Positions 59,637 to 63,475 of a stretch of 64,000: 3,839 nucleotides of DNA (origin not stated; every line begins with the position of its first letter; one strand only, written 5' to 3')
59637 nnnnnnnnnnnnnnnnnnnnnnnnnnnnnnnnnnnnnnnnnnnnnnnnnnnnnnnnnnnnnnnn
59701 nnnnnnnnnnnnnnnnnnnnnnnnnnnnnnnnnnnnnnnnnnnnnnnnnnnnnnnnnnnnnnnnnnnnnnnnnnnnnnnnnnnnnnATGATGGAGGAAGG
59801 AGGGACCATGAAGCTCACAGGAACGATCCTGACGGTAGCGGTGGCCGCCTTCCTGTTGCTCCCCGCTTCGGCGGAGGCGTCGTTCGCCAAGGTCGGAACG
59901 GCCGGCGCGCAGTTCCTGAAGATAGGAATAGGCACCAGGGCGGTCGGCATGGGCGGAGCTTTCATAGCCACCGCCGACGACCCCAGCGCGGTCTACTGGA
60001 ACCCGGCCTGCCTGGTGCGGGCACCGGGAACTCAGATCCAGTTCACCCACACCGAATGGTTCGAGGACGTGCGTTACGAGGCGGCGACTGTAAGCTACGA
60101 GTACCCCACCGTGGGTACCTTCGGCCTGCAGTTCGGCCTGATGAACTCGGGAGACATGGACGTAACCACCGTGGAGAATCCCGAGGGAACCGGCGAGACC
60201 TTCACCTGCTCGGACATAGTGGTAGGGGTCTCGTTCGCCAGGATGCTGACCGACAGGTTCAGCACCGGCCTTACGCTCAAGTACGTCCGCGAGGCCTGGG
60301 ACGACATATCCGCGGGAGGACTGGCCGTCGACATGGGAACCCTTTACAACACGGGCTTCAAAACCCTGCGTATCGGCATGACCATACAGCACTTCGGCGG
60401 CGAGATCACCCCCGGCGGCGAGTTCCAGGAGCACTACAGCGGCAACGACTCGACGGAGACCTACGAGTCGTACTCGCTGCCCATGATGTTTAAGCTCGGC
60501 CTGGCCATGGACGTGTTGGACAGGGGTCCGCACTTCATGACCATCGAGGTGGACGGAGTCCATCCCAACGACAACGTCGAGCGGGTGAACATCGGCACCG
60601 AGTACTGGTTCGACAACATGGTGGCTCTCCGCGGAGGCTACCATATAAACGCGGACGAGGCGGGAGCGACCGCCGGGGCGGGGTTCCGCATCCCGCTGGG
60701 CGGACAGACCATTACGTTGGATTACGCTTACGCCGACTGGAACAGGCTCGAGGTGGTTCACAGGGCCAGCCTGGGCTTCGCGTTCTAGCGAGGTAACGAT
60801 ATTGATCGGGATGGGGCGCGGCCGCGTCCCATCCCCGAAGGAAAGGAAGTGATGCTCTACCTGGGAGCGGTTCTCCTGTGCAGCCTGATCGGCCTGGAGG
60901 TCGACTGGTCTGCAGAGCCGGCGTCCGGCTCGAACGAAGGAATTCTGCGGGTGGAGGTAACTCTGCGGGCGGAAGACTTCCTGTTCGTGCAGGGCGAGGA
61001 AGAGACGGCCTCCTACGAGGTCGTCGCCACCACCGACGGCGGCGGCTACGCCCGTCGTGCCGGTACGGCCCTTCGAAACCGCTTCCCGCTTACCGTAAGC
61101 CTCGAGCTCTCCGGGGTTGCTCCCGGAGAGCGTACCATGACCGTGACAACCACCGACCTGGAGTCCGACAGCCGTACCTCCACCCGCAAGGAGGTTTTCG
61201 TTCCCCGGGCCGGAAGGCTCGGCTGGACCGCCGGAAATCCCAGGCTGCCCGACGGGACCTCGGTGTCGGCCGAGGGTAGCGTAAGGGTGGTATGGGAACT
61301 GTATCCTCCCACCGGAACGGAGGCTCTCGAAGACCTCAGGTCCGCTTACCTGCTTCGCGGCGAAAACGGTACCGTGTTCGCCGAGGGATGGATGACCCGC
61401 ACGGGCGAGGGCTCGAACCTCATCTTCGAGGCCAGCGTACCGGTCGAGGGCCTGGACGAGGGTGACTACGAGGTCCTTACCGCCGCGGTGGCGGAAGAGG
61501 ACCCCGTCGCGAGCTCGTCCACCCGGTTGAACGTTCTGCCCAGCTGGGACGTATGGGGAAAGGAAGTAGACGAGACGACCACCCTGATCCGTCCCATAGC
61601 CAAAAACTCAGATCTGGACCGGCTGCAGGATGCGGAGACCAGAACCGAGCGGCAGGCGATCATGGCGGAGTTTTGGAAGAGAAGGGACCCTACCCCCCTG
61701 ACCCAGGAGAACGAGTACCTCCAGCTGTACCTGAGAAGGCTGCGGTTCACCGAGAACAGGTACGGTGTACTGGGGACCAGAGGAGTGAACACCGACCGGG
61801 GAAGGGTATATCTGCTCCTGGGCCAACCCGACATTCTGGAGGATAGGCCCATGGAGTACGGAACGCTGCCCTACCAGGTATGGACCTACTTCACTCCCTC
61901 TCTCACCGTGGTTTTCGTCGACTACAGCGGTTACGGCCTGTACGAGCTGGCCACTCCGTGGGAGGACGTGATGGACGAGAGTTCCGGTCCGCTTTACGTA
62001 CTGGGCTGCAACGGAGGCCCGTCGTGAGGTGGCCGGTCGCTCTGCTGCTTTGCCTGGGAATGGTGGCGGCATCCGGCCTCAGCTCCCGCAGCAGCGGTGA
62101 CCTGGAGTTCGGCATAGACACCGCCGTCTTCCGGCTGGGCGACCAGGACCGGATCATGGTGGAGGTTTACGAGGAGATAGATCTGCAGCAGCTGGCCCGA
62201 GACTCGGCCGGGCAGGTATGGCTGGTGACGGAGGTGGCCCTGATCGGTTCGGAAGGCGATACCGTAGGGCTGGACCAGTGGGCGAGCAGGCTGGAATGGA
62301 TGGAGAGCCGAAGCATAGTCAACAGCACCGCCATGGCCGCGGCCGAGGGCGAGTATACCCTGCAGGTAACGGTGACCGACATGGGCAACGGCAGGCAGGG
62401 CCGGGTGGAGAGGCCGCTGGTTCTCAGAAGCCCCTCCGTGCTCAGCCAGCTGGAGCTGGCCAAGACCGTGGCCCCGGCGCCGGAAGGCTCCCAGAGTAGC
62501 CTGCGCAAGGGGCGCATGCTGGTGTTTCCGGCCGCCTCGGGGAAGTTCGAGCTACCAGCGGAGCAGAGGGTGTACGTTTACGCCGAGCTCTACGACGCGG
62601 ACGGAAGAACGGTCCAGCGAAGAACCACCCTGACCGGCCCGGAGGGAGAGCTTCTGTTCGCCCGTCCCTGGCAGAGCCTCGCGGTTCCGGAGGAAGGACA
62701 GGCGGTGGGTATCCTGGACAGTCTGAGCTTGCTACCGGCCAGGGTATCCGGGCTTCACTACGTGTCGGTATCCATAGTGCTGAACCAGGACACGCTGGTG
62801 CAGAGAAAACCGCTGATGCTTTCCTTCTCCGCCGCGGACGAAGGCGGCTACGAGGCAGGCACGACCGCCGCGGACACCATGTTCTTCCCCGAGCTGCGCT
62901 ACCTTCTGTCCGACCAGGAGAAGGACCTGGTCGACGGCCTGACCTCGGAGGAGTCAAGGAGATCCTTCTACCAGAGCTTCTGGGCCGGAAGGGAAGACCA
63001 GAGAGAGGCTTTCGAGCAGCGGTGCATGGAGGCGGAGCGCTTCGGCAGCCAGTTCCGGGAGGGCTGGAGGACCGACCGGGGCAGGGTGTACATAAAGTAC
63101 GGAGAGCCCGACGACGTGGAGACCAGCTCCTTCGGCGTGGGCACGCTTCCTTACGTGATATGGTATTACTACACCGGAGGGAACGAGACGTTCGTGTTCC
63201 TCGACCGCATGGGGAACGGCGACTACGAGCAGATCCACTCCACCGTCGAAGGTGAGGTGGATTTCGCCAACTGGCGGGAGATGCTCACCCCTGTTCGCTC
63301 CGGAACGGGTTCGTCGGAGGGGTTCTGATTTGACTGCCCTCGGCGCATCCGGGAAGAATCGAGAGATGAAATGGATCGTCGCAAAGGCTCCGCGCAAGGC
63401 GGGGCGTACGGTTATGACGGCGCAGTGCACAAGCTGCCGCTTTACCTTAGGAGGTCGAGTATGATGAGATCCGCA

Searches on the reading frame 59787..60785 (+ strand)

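Call 78: search_protein_families(library=pfam, proteins=[window:59787-60785:+], max_evalue=0.001)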
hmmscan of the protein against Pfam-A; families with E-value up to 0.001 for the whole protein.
window:59787-60785:+ (333 aa): 3 families
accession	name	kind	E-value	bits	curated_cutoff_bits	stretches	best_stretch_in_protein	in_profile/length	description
PF19572.5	PorV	-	5.4e-06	26.5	27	1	35-187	7-169/243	Type IX secretion system protein PorV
PF03687.19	UPF0164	-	0.00014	21.3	21.4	1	40-104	40-102/325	Uncharacterised protein family (UPF0164)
PF03349.22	Toluene_X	-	0.00076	18.5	29.7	0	53-163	25-111/421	Outer membrane protein transport protein (OMPP1/FadL/TodX)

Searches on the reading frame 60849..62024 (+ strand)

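Call 78: search_protein_families(library=pfam, proteins=[window:60849-62024:+], max_evalue=0.001)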
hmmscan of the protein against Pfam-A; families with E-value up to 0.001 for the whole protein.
window:60849-62024:+ (392 aa): 1 family
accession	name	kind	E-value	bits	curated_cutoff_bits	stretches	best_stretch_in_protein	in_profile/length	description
PF20094.4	GWxTD_dom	-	9.7e-06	25.9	26.9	1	242-332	29-117/172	GWxTD domain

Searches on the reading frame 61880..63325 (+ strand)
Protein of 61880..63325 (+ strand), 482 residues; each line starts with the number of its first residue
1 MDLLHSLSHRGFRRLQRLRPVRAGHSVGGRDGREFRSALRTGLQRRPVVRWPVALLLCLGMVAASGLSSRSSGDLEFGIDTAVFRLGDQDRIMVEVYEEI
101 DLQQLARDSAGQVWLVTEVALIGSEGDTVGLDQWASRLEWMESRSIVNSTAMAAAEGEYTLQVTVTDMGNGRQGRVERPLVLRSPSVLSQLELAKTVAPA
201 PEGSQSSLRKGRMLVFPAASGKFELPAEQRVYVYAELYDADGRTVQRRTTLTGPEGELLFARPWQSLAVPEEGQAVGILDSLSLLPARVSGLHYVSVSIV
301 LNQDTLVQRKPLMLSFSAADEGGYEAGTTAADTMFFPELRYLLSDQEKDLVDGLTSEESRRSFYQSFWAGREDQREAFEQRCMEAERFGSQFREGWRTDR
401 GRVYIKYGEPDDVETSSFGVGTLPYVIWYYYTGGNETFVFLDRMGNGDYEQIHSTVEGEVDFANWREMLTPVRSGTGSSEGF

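Call 78: search_protein_families(library=pfam, proteins=[window:61880-63325:+], max_evalue=0.001)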
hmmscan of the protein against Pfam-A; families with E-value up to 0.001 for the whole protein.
window:61880-63325:+ (482 aa): 1 family
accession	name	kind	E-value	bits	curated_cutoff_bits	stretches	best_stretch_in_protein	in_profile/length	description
PF20094.4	GWxTD_dom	-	1.4e-09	38.3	26.9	1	337-431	35-127/172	GWxTD domain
